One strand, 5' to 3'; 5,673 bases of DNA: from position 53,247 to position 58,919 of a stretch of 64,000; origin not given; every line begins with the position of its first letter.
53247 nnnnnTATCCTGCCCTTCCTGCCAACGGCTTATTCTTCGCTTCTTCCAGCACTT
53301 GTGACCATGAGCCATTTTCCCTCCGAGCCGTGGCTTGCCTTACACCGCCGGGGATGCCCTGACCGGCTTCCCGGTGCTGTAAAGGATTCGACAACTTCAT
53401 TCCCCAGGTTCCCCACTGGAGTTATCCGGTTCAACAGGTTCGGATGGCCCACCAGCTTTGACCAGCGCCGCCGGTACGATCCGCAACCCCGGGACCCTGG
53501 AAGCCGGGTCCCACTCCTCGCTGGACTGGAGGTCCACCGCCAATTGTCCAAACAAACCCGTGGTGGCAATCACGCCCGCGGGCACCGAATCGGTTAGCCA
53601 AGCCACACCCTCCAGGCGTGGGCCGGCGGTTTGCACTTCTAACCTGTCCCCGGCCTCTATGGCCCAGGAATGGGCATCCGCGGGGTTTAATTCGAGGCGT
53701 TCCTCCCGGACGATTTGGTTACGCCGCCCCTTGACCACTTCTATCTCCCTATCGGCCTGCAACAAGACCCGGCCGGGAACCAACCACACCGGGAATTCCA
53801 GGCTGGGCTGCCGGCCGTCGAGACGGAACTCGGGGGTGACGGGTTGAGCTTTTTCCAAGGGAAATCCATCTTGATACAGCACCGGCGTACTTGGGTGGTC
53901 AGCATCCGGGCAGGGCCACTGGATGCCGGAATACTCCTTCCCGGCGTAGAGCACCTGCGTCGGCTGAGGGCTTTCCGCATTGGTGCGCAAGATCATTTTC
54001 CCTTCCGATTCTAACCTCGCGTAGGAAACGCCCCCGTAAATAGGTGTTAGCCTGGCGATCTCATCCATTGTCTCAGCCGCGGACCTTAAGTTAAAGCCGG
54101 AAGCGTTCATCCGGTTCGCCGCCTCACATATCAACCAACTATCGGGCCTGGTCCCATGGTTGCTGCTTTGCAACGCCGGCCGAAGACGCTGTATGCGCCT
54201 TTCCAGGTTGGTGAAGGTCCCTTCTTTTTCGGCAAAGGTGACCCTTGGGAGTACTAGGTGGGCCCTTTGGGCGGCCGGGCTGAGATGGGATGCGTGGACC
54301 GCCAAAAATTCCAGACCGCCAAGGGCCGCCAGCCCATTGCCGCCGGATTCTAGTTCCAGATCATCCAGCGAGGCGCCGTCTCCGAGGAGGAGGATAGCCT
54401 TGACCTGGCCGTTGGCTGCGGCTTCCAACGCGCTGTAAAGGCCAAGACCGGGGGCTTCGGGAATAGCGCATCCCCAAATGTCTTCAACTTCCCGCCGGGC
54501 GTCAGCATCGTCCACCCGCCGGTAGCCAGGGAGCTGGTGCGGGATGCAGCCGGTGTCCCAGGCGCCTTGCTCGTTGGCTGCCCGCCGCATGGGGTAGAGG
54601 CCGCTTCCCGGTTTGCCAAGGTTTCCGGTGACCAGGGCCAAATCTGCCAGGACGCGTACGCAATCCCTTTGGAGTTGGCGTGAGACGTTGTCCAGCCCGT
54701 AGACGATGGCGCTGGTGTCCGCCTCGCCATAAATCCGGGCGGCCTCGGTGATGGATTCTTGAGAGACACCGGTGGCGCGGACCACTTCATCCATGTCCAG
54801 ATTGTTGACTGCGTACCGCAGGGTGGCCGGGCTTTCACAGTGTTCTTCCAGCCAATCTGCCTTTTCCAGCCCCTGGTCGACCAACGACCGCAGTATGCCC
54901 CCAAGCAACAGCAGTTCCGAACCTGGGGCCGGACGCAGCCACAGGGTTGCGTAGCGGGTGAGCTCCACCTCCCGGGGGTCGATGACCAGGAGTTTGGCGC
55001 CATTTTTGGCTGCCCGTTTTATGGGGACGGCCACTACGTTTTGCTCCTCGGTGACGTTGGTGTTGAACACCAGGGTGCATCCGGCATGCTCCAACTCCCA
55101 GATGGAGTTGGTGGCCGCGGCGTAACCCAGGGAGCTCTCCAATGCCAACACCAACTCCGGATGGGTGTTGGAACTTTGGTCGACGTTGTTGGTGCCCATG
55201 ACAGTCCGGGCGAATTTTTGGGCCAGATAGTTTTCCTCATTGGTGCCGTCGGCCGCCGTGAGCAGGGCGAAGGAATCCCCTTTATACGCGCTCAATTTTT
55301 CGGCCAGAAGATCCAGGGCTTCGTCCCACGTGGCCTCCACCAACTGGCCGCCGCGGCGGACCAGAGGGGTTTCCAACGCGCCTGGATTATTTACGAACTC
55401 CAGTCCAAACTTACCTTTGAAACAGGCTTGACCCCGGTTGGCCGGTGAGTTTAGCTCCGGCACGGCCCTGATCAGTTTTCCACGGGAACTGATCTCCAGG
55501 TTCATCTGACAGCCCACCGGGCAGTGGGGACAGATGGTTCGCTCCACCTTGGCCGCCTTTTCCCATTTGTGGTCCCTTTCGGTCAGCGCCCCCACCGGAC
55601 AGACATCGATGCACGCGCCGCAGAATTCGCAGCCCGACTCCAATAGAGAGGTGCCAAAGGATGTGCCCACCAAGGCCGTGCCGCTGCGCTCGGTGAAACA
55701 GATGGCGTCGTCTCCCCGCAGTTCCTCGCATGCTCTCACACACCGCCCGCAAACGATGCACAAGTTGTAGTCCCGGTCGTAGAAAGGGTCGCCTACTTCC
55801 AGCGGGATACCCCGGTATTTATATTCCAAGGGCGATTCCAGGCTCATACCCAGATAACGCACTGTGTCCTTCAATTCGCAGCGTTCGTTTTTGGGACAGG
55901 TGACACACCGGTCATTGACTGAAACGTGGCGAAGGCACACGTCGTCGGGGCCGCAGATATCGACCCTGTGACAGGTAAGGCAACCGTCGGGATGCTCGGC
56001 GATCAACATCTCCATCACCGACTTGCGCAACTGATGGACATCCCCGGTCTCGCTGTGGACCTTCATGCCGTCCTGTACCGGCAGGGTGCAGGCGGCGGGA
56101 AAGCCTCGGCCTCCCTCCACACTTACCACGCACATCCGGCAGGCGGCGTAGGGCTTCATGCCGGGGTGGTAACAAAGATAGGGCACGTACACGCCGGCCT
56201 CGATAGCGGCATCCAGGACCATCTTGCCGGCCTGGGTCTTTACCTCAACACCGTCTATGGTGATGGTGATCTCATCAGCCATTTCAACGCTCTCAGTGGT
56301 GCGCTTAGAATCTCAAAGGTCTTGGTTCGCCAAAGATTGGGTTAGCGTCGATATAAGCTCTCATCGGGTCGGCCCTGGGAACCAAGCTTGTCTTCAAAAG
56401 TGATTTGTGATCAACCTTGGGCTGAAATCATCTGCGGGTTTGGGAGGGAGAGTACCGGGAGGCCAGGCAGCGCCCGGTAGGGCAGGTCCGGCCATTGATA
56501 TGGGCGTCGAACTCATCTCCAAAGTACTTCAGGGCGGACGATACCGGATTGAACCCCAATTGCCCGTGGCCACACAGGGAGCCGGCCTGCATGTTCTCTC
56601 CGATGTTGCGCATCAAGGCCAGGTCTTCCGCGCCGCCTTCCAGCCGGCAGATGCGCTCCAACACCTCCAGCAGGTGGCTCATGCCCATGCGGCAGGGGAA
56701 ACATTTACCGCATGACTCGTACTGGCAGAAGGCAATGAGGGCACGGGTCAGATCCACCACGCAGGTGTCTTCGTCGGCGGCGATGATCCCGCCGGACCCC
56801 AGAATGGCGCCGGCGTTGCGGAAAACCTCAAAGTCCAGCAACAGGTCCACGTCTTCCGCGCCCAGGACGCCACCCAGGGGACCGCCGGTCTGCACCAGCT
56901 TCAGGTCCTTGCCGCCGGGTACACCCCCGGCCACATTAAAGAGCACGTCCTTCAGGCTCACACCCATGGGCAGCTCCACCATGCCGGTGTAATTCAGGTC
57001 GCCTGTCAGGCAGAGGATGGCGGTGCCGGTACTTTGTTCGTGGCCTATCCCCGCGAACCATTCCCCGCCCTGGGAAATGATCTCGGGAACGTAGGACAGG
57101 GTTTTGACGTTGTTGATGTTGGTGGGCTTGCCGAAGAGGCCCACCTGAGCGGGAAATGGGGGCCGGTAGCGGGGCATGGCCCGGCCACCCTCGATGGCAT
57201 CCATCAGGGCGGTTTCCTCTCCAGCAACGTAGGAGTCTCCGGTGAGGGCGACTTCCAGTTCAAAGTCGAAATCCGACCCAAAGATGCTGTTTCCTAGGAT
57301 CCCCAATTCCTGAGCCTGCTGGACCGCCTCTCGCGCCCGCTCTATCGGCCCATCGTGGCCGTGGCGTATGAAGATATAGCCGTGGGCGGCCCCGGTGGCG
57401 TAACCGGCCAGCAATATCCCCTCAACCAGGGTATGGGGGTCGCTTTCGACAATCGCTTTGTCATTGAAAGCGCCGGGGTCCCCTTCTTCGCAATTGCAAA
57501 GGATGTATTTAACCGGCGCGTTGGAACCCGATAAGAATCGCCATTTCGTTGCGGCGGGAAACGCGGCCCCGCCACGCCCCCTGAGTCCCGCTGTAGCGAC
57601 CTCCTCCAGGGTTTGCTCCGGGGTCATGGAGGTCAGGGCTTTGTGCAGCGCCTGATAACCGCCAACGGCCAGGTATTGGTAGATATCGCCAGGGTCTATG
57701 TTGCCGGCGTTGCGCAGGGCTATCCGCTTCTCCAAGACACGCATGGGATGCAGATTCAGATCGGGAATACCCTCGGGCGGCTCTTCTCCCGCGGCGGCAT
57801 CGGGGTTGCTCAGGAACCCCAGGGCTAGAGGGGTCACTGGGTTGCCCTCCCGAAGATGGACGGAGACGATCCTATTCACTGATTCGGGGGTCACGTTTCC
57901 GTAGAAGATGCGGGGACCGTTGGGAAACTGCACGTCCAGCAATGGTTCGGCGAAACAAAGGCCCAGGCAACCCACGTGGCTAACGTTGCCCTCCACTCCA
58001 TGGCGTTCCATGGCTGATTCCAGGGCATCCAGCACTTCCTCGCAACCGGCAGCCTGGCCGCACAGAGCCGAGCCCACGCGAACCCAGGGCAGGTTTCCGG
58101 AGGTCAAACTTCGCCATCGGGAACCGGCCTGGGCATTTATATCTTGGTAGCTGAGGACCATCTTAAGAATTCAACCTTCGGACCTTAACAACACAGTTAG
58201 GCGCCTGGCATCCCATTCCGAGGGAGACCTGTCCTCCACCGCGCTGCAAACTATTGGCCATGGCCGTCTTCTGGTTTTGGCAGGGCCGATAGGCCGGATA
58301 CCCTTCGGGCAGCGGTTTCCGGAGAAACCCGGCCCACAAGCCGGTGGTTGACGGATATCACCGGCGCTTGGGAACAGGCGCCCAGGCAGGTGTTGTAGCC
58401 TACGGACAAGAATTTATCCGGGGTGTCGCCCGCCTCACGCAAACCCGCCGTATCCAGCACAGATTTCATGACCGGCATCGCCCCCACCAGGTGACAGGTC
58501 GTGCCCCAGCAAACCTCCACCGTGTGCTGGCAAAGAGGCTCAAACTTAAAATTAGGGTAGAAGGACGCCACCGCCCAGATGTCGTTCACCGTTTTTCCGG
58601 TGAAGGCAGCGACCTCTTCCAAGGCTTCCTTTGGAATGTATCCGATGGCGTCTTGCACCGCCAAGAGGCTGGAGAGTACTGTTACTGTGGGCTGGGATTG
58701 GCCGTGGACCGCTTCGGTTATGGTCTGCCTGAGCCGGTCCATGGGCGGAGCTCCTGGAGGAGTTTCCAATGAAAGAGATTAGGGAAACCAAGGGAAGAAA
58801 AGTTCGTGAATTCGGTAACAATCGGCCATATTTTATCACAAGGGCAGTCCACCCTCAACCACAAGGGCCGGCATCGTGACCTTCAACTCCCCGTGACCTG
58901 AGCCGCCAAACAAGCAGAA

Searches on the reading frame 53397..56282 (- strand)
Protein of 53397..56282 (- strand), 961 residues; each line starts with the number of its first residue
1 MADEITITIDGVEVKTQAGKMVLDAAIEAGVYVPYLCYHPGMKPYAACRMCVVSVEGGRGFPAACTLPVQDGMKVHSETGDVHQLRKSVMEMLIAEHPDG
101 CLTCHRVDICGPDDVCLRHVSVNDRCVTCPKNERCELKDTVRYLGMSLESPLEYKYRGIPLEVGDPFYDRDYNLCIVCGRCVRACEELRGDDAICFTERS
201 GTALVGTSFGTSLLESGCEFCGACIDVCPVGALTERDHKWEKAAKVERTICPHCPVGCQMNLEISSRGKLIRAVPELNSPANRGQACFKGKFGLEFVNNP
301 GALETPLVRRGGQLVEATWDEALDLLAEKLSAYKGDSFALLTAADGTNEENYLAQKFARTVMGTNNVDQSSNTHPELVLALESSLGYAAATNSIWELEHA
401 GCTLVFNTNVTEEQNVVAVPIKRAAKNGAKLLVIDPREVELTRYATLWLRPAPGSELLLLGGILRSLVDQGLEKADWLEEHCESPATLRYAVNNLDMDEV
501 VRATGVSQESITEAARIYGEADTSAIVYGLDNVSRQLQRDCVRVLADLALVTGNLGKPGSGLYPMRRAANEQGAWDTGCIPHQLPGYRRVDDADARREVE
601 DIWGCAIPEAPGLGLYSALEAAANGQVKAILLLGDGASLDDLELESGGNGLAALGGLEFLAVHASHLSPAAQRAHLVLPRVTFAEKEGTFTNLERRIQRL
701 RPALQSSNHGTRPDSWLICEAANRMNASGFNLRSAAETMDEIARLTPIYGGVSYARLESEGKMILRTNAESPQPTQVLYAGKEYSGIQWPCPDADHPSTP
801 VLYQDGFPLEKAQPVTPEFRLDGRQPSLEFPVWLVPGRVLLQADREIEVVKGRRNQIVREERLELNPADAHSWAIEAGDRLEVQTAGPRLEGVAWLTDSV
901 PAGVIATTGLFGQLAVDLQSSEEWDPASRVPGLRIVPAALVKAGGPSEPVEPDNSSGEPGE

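Call 19: search_protein_families(library=pfam, proteins=[window:53397-56282:-], max_evalue=0.00001)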
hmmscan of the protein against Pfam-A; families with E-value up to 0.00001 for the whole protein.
window:53397-56282:- (961 aa): 8 families
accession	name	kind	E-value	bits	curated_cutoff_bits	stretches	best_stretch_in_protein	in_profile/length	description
PF00384.28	Molybdopterin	-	1.1e-40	140.3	24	1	303-722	2-351/353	Molybdopterin oxidoreductase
PF13510.11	Fer2_4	-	7.2e-21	74.5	22.8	1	3-79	2-81/82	2Fe-2S iron-sulfur cluster binding domain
PF04879.21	Molybdop_Fe4S4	-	2.5e-12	47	22.7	1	245-299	2-55/55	Molybdopterin oxidoreductase Fe4S4 domain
PF22117.2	Fer4_Nqo3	-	4.3e-10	40.1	27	1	170-234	6-67/67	NADH-quinone oxidoreductase subunit 3, ferredoxin-like domain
PF01568.27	Molydop_binding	-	6.5e-08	33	26.8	1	837-934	6-107/110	Molydopterin dinucleotide binding domain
PF12838.12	Fer4_7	-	4.2e-07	30.8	27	1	175-232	2-52/52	4Fe-4S dicluster domain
PF10588.14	NADH-G_4Fe-4S_3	-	6.4e-07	29.2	27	0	86-110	1-25/40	NADH-ubiquinone oxidoreductase-G iron-sulfur binding region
PF00037.32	Fer4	-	5.9e-06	26.3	21.1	0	216-234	6-24/24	4Fe-4S binding domain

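Call 77: search_protein_families(library=ncbifam, proteins=[window:53397-56282:-], max_evalue=0.001)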
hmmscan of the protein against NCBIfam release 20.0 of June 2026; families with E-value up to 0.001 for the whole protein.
window:53397-56282:- (961 aa): 31 families (the best 25 are shown)
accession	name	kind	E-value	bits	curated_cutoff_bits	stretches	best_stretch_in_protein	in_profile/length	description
TIGR01591.1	Fdh-alpha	equivalog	3.6e-144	481.4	666.25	2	249-780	1-533/672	formate dehydrogenase subunit alpha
NF047855.1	AssmNtatRedNasC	equivalog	3.2e-92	310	1100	2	240-779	14-563/708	assimilatory nitrate reductase catalytic subunit NasC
TIGR01973.1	NuoG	equivalog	4e-92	309.9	470.05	2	126-716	95-600/606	NADH-quinone oxidoreductase subunit NuoG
NF005895.0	PRK07860.1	equivalog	1.7e-84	284.3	802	1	2-750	15-682/811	NADH-quinone oxidoreductase subunit G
NF040763.1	FeFe_hydrog_A6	exception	1.9e-55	188.3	765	2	5-116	1-112/571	NADH-dependent [FeFe] hydrogenase, group A6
NF041323.1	Nitr_red_NasA_Halo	equivalog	1.5e-51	175.7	1000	1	254-762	3-513/673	assimilatory nitrate reductase NasA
TIGR01701.1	Fdhalpha-like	subfamily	1.4e-48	165.7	582.15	1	299-752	96-581/744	FdhF/YdeP family oxidoreductase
NF005745.0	PRK07569.1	equivalog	2.1e-41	141.8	333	2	5-115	4-114/238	bidirectional hydrogenase complex protein HoxU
NF006305.0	PRK08493.1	equivalog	1.3e-38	132.7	591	2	5-113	2-108/819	NADH-quinone oxidoreductase subunit G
TIGR01553.1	formate-DH-alph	equivalog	5e-37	127.2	814.2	2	219-485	19-307/1009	formate dehydrogenase-N subunit alpha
NF041513.1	formate_DH_Act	exception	2.7e-32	111.5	1400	2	239-482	35-295/1067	formate dehydrogenase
NF040762.1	Hydr_FeFe_Clost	exception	5.5e-32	111.1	900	2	124-238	95-209/572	ferredoxin hydrogenase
TIGR01706.1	NAPA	equivalog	1.6e-28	99.5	930.55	2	491-726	334-572/830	periplasmic nitrate reductase subunit alpha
NF010055.0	PRK13532.1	equivalog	1.8e-28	99.3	904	2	490-728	333-574/830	nitrate reductase catalytic subunit NapA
NF007406.0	PRK09939.1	equivalog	1.4e-23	83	1473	2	476-678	313-500/759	acid resistance putative oxidoreductase YdeP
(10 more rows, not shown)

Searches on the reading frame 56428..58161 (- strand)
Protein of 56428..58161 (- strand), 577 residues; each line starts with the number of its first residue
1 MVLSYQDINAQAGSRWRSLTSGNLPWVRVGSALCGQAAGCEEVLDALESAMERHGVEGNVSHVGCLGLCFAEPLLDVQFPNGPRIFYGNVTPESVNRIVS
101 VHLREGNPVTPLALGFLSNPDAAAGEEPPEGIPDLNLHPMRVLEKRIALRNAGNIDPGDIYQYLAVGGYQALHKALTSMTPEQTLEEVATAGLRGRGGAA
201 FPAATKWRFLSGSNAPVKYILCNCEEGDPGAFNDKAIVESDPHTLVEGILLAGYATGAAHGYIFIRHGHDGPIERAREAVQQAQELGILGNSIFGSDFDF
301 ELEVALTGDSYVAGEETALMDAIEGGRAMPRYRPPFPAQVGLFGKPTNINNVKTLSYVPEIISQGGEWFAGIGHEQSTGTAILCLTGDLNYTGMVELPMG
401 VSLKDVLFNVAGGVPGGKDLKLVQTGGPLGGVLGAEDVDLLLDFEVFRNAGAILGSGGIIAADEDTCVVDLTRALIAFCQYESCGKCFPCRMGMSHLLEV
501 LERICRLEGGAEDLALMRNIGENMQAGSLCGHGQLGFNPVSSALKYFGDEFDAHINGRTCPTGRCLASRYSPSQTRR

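Call 19: search_protein_families(library=pfam, proteins=[window:56428-58161:-], max_evalue=0.00001)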
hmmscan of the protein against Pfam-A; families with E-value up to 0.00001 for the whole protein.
window:56428-58161:- (577 aa): 2 families
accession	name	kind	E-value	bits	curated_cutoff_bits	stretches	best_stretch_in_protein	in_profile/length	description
PF01512.22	Complex1_51K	-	1.3e-38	132.7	31.2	1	188-359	1-149/150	Nuo51 FMN-binding domain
PF10589.14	NADH_4Fe-4S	-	5.2e-26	90.8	23.5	1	471-554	2-85/85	NADH-ubiquinone oxidoreductase-F iron-sulfur binding region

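Call 77: search_protein_families(library=ncbifam, proteins=[window:56428-58161:-], max_evalue=0.001)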
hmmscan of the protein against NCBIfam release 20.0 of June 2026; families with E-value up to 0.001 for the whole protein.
window:56428-58161:- (577 aa): 8 families
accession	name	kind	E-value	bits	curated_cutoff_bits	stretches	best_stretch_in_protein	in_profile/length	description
TIGR01959.1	nuoF_fam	equivalog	4.7e-128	427.1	558.65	1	159-555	13-410/410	NADH-quinone oxidoreductase subunit NuoF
NF008436.0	PRK11278.1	equivalog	8.8e-101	338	749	1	159-558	26-429/448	NADH-quinone oxidoreductase subunit NuoF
NF010120.0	PRK13596.1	equivalog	1.3e-94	317.3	389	1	173-557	32-419/433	NADH-quinone oxidoreductase subunit NuoF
TIGR04481.1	PR_assoc_PrdC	equivalog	1.1e-10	40.9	490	1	181-288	73-176/425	proline reductase-associated electron transfer protein PrdC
TIGR01945.1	rnfC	subfamily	6e-08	31.6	245.95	1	175-284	115-222/435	RnfABCDGE type electron transport complex subunit C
NF003454.1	PRK05035.1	equivalog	9.1e-08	31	345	1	174-363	116-279/556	electron transport complex subunit RsxC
NF041612.1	fdxn_Clost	equivalog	3.6e-07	30.7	150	1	56-112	47-100/102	2Fe-2S ferredoxin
NF041613.1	fdxn_Azotob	equivalog_domain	0.00019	21.7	195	1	34-109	24-97/107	2Fe-2S ferredoxin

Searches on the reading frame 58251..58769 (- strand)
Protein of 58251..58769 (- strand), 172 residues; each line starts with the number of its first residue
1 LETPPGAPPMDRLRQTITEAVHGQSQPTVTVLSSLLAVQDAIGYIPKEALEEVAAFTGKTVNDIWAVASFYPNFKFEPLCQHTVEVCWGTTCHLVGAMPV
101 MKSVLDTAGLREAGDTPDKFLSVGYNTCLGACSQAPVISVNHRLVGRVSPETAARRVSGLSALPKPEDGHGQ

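Call 77: search_protein_families(library=ncbifam, proteins=[window:58251-58769:-], max_evalue=0.001)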
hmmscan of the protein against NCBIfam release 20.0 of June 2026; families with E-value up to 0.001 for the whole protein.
window:58251-58769:- (172 aa): 9 families
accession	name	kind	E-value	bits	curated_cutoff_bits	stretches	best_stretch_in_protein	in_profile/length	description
NF005722.0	PRK07539.1-2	equivalog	3.8e-27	95.3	141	1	12-154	8-150/157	NADH-quinone oxidoreductase subunit NuoE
TIGR01958.1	nuoE_fam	subfamily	2e-26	92.9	142.4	1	29-154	16-141/148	NADH-quinone oxidoreductase subunit NuoE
NF005747.0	PRK07571.1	equivalog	2.4e-23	82.6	224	1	8-160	16-168/173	bidirectional hydrogenase complex protein HoxE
NF004638.0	PRK05988.1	equivalog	2.4e-23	82.6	198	1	15-155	12-152/159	formate dehydrogenase subunit gamma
NF005725.0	PRK07539.1-5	equivalog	4.4e-20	72.1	220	1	26-149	36-160/174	NADH-quinone oxidoreductase subunit NuoE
NF005721.0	PRK07539.1-1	equivalog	7.2e-20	71.4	308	1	31-163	48-180/292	NADH-quinone oxidoreductase subunit NuoE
NF005723.0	PRK07539.1-3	equivalog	1.3e-16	60.9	226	1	25-160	20-156/158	NADH-quinone oxidoreductase subunit NuoE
NF005724.0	PRK07539.1-4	equivalog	2.4e-14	53.8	280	1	28-166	39-178/240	NADH-quinone oxidoreductase subunit NuoE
NF009040.0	PRK12373.1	equivalog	1e-10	41.9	514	1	17-141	27-150/400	NADH-quinone oxidoreductase subunit E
